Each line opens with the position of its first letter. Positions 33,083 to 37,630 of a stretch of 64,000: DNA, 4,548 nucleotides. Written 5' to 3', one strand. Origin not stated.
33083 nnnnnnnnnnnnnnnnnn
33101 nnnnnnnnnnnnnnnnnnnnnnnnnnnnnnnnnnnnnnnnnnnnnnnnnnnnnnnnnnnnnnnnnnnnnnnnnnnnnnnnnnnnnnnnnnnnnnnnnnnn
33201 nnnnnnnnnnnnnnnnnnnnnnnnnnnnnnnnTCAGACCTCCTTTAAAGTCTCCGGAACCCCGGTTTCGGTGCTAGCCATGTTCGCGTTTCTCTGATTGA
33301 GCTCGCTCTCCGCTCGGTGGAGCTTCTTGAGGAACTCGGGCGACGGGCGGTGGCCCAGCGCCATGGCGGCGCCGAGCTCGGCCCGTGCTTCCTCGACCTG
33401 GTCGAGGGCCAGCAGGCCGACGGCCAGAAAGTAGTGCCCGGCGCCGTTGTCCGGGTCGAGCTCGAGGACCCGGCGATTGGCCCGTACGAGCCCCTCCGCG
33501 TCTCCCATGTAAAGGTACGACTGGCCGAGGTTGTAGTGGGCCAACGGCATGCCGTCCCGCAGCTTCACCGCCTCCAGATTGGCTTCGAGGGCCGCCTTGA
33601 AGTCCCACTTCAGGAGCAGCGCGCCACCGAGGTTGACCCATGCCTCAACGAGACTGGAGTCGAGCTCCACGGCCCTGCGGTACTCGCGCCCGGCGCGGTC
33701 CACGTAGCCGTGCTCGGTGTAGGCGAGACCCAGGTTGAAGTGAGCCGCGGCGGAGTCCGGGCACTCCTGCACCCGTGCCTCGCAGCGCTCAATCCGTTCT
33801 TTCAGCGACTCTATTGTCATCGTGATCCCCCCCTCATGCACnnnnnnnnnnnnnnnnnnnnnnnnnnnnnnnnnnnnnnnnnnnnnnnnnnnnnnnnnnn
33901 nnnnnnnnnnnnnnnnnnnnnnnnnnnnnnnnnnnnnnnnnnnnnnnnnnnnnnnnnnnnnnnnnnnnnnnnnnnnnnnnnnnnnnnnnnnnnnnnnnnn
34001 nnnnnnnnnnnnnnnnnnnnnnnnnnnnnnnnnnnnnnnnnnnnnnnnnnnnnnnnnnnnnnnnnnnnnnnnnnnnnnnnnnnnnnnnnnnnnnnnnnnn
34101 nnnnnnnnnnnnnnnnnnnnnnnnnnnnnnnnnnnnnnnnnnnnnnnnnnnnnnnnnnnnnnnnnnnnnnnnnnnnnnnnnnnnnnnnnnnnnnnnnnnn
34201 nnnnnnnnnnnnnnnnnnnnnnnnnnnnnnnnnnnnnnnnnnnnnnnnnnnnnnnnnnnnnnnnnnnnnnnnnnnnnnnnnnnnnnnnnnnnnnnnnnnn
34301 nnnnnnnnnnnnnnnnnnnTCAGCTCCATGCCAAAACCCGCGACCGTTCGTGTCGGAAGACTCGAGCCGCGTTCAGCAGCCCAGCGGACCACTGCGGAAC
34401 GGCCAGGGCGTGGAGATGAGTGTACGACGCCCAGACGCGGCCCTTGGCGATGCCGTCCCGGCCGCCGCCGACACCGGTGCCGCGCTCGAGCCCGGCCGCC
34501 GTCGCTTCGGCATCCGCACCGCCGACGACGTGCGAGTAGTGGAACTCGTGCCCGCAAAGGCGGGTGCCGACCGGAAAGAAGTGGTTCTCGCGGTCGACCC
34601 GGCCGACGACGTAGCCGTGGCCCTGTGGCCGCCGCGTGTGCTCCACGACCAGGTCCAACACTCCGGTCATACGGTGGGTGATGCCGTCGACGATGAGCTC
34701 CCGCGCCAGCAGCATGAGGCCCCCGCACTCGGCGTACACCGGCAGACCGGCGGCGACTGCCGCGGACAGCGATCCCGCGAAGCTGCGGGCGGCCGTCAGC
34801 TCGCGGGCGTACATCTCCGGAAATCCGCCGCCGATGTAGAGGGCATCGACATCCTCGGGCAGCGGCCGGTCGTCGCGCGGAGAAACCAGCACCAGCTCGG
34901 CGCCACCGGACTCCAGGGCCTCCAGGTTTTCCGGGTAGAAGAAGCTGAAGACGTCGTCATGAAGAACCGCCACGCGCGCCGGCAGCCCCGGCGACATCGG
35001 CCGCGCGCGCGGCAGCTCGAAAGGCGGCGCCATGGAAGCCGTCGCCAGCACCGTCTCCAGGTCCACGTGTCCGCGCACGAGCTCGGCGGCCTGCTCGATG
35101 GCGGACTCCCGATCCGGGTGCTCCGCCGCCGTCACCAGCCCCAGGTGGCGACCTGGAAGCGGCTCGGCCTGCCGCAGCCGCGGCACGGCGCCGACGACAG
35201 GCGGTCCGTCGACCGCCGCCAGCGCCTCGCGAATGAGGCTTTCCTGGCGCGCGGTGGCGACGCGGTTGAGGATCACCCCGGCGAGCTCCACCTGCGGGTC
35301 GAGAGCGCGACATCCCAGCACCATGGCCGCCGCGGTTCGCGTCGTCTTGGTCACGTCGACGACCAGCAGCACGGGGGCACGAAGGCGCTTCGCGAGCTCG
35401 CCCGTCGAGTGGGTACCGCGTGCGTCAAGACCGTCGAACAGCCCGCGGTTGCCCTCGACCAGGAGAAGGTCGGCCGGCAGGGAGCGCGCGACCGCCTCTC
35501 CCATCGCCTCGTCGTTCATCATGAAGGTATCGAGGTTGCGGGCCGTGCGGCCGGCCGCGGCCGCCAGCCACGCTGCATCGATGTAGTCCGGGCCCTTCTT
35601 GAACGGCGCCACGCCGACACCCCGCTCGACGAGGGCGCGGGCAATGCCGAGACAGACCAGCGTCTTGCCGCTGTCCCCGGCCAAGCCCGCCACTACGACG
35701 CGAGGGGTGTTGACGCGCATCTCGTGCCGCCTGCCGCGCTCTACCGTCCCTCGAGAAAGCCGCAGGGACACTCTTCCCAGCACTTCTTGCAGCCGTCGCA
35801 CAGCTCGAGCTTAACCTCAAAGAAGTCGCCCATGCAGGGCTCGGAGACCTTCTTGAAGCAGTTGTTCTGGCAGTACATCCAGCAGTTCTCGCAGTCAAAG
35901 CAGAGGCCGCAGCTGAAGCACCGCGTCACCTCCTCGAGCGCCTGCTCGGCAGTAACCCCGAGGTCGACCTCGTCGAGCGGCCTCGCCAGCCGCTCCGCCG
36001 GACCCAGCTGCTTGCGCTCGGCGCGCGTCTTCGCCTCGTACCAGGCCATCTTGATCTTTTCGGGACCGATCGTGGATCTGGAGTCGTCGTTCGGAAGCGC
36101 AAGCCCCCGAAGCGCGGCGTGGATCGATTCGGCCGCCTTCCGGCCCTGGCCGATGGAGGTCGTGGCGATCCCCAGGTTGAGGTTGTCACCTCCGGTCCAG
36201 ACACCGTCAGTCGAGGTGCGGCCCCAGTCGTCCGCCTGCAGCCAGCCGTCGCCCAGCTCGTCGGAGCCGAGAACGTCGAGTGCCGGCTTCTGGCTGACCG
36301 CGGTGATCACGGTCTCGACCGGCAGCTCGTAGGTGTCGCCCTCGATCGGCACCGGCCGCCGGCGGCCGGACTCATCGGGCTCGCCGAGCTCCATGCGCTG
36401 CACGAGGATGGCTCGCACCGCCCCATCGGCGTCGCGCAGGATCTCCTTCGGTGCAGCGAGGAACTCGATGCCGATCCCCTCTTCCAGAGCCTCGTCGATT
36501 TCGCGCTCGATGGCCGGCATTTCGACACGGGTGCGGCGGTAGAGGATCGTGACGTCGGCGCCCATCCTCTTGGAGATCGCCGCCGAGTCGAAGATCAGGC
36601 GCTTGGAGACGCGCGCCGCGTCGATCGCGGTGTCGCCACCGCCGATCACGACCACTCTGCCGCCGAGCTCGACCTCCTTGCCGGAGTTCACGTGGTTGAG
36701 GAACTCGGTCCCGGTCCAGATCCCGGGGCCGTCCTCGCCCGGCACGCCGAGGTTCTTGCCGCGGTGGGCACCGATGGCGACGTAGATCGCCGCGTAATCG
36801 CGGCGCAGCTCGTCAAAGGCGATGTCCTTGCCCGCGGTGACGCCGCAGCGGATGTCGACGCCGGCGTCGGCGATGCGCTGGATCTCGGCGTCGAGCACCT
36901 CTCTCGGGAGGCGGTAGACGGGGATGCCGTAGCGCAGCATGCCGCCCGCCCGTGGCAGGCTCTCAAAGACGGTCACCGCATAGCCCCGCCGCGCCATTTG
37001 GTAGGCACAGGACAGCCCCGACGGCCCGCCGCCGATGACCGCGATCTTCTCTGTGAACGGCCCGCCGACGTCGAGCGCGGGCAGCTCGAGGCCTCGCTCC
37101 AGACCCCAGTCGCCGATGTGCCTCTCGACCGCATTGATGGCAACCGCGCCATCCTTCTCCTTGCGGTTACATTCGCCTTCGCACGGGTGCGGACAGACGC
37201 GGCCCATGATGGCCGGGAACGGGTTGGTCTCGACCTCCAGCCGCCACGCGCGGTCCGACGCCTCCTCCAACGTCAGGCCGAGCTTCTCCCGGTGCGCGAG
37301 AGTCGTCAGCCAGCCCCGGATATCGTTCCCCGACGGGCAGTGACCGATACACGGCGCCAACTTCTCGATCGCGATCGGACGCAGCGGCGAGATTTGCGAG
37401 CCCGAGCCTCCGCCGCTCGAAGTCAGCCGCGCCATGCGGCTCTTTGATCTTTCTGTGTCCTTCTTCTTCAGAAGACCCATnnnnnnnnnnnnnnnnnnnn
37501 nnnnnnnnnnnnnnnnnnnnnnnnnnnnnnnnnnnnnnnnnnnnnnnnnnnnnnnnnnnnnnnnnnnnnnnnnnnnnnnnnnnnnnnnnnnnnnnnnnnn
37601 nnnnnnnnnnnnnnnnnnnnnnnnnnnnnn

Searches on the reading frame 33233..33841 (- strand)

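Call 55: search_protein_families(library=pfam, proteins=[window:33233-33841:-], max_evalue=0.00001)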
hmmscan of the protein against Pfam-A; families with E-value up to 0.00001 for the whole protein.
window:33233-33841:- (202 aa): 8 families
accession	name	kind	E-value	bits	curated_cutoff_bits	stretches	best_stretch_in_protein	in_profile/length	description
PF13414.12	TPR_11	-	1.1e-14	54.3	26.8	0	40-75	3-38/42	TPR repeat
PF07719.23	TPR_2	-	1.4e-11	44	27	0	31-62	1-32/34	Tetratricopeptide repeat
PF13431.12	TPR_17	-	2.3e-10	40.3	24.4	0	26-45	8-27/34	Tetratricopeptide repeat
PF13432.12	TPR_16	-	3.1e-10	40.8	32.7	0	24-62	27-62/65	Tetratricopeptide repeat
PF13181.12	TPR_8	-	7e-10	38.7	25.7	0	32-62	2-32/34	Tetratricopeptide repeat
PF00515.34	TPR_1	-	1.8e-08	34.3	27.8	0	100-132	2-34/34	Tetratricopeptide repeat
PF13428.12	TPR_14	-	3.5e-07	30.7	23.5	0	32-72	2-42/44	Tetratricopeptide repeat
PF14559.12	TPR_19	-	3.1e-06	27.9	25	0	124-161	16-53/68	Tetratricopeptide repeat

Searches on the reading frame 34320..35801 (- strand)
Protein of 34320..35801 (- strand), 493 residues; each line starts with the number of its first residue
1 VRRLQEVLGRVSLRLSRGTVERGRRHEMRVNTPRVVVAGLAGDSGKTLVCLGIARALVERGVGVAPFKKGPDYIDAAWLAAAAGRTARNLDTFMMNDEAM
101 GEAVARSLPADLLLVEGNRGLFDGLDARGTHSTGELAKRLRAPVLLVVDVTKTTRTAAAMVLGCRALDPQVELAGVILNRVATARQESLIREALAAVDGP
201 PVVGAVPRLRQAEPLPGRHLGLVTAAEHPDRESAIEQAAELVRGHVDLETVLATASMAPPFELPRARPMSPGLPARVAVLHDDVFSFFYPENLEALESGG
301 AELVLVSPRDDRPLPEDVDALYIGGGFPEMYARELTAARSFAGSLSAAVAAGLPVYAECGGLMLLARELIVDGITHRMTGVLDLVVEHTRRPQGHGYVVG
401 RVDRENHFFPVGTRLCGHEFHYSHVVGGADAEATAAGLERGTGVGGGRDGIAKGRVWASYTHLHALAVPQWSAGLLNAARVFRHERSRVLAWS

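Call 55: search_protein_families(library=pfam, proteins=[window:34320-35801:-], max_evalue=0.00001)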
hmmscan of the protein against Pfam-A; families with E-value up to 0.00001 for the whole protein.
window:34320-35801:- (493 aa): 3 families
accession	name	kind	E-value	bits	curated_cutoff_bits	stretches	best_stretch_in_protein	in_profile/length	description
PF07685.20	GATase_3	-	4.8e-36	124.7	27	1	276-466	1-192/196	CobB/CobQ-like glutamine amidotransferase domain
PF13500.12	AAA_26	-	1.3e-15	58.3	27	1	34-212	2-194/198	AAA domain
PF01656.29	CbiA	-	1.1e-14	55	25.4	1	35-219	1-122/125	CobQ/CobB/MinD/ParA nucleotide binding domain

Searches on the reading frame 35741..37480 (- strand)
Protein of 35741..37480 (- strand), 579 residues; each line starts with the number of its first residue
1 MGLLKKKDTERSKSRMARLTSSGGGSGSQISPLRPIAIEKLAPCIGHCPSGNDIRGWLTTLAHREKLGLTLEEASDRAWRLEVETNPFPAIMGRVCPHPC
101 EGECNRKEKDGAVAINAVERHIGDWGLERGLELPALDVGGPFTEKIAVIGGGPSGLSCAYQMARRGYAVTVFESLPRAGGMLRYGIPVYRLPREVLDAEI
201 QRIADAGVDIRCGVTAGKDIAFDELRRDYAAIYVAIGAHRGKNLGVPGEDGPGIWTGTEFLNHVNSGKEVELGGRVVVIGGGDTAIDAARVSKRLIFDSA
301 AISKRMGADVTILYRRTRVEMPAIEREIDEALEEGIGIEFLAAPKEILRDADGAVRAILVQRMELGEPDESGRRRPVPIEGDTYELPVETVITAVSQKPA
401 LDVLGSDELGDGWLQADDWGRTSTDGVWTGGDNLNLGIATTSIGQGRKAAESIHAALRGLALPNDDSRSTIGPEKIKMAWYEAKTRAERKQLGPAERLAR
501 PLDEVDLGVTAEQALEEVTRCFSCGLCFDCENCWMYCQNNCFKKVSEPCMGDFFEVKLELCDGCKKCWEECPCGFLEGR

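Call 55: search_protein_families(library=pfam, proteins=[window:35741-37480:-], max_evalue=0.00001)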
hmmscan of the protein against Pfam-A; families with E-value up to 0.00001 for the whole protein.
window:35741-37480:- (579 aa): 7 families
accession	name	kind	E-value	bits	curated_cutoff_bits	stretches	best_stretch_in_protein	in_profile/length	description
PF07992.20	Pyr_redox_2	-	6.9e-26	91.8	26.1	1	145-445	2-290/291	Pyridine nucleotide-disulphide oxidoreductase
PF14691.11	Fer4_20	-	3.3e-15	56.3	25.8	1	42-129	30-111/113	Dihydroprymidine dehydrogenase domain II, 4Fe-4S cluster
PF00070.33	Pyr_redox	-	4.4e-13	50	22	0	275-360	1-79/82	Pyridine nucleotide-disulphide oxidoreductase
PF13450.12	NAD_binding_8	-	6.1e-10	39.7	21.9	1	148-183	1-36/68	NAD(P)-binding Rossmann-like domain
PF01266.30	DAO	-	1.7e-07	31.5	27.9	1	145-192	1-55/353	FAD dependent oxidoreductase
PF13738.12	Pyr_redox_3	-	3.2e-07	30.4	30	0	262-347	154-238/305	Pyridine nucleotide-disulphide oxidoreductase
PF12831.13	FAD_oxidored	-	3.8e-06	26.9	27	0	146-183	2-39/416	FAD dependent oxidoreductase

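Call 66: search_protein_families(library=ncbifam, proteins=[window:35741-37480:-], max_evalue=1e-8)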
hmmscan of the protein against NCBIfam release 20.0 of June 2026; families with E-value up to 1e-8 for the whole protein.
window:35741-37480:- (579 aa): 19 families
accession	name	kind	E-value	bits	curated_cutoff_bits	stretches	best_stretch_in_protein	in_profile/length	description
NF009410.0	PRK12771.1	subfamily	1.2e-167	559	516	1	31-577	37-561/566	NAD(P)-binding protein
NF009454.0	PRK12814.1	equivalog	4.2e-113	378.9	916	1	41-536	101-583/657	putative NADPH-dependent glutamate synthase small subunit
NF009414.0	PRK12778.1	equivalog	2.7e-102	343.4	1103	1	42-458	337-750/752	bifunctional dihydroorotate dehydrogenase B NAD binding subunit/NADPH-dependent glutamate synthase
TIGR01316.1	gltA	equivalog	3.5e-93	312.8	471.75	1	40-455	34-447/449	NADPH-dependent glutamate synthase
TIGR03315.1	Se_ygfK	equivalog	9.1e-79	265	835.3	1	35-572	438-934/1012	putative selenate reductase subunit YgfK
NF010590.0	PRK13984.1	equivalog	8.2e-76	255.4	946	1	44-458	198-607/611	putative oxidoreductase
TIGR01318.1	gltD_gamma_fam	subfamily_domain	8.9e-74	248.7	482.95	1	42-456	48-464/467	glutamate synthase, small subunit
NF009413.0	PRK12775.1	equivalog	2.8e-73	247.2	1895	1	43-458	340-755/1006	putative trifunctional 2-polyprenylphenol hydroxylase/glutamate synthase subunit beta/ferritin domain-containing protein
NF009408.0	PRK12769.1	equivalog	1e-68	232.1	1003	1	43-457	235-651/659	formate-dependent uric acid utilization protein AegA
NF009451.0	PRK12809.1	equivalog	2.4e-66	224.3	1154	1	39-453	214-630/639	formate-dependent uric acid utilization protein YgfT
NF009415.0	PRK12779.1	equivalog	5.3e-61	206.6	1519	1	71-455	228-624/944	putative bifunctional glutamate synthase subunit beta/2-polyprenylphenol hydroxylase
TIGR01317.1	GOGAT_sm_gam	subfamily_domain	2.5e-55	188.2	447.7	1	83-457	84-478/485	glutamate synthase small subunit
NF009409.0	PRK12770.1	subfamily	8.3e-54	183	343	1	143-458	18-351/360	putative glutamate synthase subunit beta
NF045663.1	diclust_near_Sec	equivalog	1.1e-38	132.9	530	1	39-240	15-201/759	pyridine nucleotide-disulfide oxidoreductase/dicluster-binding protein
TIGR03997.1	mycofact_OYE_2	equivalog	4.1e-14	51.9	793.15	1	144-280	380-509/645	mycofactocin system FadH/OYE family oxidoreductase 2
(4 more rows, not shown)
